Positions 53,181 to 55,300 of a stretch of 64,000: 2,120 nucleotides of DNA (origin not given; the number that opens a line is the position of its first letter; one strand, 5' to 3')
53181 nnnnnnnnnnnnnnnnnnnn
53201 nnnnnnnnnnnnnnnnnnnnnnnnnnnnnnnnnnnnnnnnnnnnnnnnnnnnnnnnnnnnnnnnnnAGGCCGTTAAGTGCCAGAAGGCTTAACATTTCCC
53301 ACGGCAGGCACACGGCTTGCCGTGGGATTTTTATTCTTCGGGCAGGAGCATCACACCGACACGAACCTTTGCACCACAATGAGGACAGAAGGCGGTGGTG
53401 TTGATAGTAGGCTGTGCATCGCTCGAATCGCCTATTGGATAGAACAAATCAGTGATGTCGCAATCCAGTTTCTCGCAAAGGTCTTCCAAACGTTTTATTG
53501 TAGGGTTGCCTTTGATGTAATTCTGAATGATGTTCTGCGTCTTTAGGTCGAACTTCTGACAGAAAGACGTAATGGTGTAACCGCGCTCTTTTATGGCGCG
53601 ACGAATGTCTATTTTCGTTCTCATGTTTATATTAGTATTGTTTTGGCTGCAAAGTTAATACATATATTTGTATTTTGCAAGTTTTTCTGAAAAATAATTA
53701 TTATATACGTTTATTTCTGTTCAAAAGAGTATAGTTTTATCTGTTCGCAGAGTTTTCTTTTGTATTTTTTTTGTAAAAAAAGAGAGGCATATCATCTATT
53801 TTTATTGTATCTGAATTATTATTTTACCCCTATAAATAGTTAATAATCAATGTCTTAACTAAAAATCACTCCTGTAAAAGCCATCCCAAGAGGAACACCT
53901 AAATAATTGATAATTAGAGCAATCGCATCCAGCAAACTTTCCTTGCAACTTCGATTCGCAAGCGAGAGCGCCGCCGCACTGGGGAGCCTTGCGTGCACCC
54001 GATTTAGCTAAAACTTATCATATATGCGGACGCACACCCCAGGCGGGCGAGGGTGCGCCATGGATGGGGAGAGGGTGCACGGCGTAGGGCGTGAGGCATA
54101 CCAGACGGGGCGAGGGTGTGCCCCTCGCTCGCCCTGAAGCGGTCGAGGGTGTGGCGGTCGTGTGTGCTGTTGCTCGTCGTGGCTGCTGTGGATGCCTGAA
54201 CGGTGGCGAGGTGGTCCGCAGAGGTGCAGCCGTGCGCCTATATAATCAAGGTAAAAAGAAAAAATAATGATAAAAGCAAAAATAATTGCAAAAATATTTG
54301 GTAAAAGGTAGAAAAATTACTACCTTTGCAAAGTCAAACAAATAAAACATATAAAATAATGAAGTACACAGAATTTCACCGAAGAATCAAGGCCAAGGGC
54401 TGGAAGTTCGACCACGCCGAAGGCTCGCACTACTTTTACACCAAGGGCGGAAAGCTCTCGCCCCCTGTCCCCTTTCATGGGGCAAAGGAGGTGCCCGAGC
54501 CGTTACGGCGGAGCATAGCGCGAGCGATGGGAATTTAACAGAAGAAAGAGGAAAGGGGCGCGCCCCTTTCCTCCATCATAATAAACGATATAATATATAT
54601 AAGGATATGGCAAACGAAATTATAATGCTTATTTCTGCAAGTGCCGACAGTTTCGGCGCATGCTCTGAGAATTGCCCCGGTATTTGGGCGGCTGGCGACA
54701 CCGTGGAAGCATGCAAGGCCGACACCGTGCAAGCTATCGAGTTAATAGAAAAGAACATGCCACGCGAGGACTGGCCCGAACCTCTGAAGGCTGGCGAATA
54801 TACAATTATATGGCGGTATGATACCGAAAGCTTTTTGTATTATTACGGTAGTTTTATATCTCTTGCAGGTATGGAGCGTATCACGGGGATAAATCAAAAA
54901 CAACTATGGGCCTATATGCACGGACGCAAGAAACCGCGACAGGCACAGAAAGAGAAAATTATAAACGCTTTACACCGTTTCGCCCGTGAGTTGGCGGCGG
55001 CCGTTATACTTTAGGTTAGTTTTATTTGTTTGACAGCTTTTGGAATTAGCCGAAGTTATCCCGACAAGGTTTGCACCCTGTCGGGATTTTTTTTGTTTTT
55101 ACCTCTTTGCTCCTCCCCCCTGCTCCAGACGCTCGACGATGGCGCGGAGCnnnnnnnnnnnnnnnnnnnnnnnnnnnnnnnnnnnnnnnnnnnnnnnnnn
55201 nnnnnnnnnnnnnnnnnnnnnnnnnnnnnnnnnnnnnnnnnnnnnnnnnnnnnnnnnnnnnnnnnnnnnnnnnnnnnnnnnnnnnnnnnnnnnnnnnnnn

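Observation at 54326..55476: HicAB toxin-antitoxin pair bracketed by two outward-facing XRE regulators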

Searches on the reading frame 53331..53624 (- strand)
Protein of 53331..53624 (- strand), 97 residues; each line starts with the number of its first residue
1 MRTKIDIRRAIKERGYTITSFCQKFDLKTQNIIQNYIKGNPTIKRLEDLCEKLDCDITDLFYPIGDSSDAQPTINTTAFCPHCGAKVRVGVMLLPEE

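Call 3: search_protein_families(library=pfam, proteins=[window:53334-53624:-], max_evalue=1)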
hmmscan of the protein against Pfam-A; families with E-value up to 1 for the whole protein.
seq(97 aa): 9 families
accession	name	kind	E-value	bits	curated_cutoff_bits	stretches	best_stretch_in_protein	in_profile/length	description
PF13443.12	HTH_26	-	5.7e-07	30.1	22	1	7-64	2-61/63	Cro/C1-type HTH DNA-binding domain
PF01381.28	HTH_3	-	6.6e-06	26.5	23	1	7-60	1-55/55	Helix-turn-helix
PF12844.13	HTH_19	-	0.0008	19.7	30.2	1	7-61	4-59/64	Helix-turn-helix domain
PF13240.11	Zn_Ribbon_1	-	0.0093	16.2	25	1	79-86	15-22/23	zinc-ribbon domain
PF24463.1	DUF7577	-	0.024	14.7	28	1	77-87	2-12/27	Domain of unknown function (DUF7577)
PF09297.16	Zn_ribbon_NUD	-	0.032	14.4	24.8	1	76-88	2-14/32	NADH pyrophosphatase zinc ribbon domain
PF13248.11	Zn_ribbon_3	-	0.077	12.9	27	1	80-86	5-11/26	zinc-ribbon domain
PF23454.1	Zn_ribbon_Brz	-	0.083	13.9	27.9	1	77-91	5-19/58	Transcriptional regulator Brz zinc beta ribbon domain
PF00527.23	E7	-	0.089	13.4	27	0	74-92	50-68/92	E7 protein, Early protein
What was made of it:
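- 53331..53624 (-): XRE1: a 97-aa XRE-family HTH regulator with a C-terminal CPHCG knuckle. It belongs to the phage backbone, is divergent from hicA, and is not part of the cassette. Pfam HTH_26 5.7e-7 and HTH_3 6.6e-6; Zn-ribbon hits are all below threshold (call 3).
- Checked: Both flanking minus-strand ORFs carry XRE-type HTH domains: HTH_26/HTH_3 for 53331-53624 and HTH_3 at 3e-10 for 55099-55446 (call 3).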

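Call 4: search_protein_families(library=ncbifam, proteins=[window:53334-53624:-], max_evalue=1)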
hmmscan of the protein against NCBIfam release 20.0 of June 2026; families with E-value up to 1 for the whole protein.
seq(97 aa): 5 families
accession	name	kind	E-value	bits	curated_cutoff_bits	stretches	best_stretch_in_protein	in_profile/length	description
NF009623.0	PRK13130.1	equivalog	0.004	17.2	68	0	78-89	18-29/56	RNA-protein complex protein Nop10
NF047948.1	male_kill_WMK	equivalog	0.022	14.2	300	1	13-61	16-222/300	WO male-killing family protein Wmk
NF011840.0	PRK15312.1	equivalog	0.071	12.6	515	1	18-82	132-198/298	antimicrobial resistance protein Mig-14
TIGR04111.1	BcepMu_gp16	hypoth_equivalog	0.16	11.9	34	1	6-33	4-31/55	phage-associated protein, BcepMu gp16 family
NF049860.1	cyano_PGR5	equivalog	0.33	11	50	1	9-38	24-52/65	cyclic electron transport protein PGR5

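Call 78: search_protein_families(library=phrogs, proteins=[window:53331-53624:-], max_evalue=0.001)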
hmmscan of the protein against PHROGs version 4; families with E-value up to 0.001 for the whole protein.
window:53331-53624:- (97 aa): 4 families
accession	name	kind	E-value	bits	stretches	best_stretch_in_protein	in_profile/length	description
phrog_8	-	transcription regulation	5.1e-08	33.7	1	7-72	163-227/346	transcriptional regulator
phrog_3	-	transcription regulation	6.6e-07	30.4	1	4-68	90-153/430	transcriptional repressor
phrog_2967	-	transcription regulation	0.00011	22.8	1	6-62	14-71/225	transcriptional regulator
phrog_4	-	transcription regulation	0.00013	22.1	1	4-70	138-201/400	transcriptional repressor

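Call 79: search_protein_families(library=padloc, proteins=[window:53331-53624:-], max_evalue=0.001)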
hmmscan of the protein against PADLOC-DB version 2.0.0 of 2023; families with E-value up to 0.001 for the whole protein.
window:53331-53624:- (97 aa): 0 families

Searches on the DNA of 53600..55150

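Call 107: search_rna_families(source=window, start=53600, end=55150, threshold=evalue, max_evalue=1)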
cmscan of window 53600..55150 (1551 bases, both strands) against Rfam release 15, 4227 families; matches with E-value up to 1: 2.
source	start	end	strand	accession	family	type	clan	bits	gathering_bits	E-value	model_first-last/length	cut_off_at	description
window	55041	55094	+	RF02399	NsiR1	Gene; sRNA;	-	22.8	39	0.093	1-60/60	no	Nitrogen stress-induced RNA 1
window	54550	54660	-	RF01828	SprD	Gene; sRNA;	-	18.3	100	0.55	1-142/142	no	Small pathogenicity island RNA D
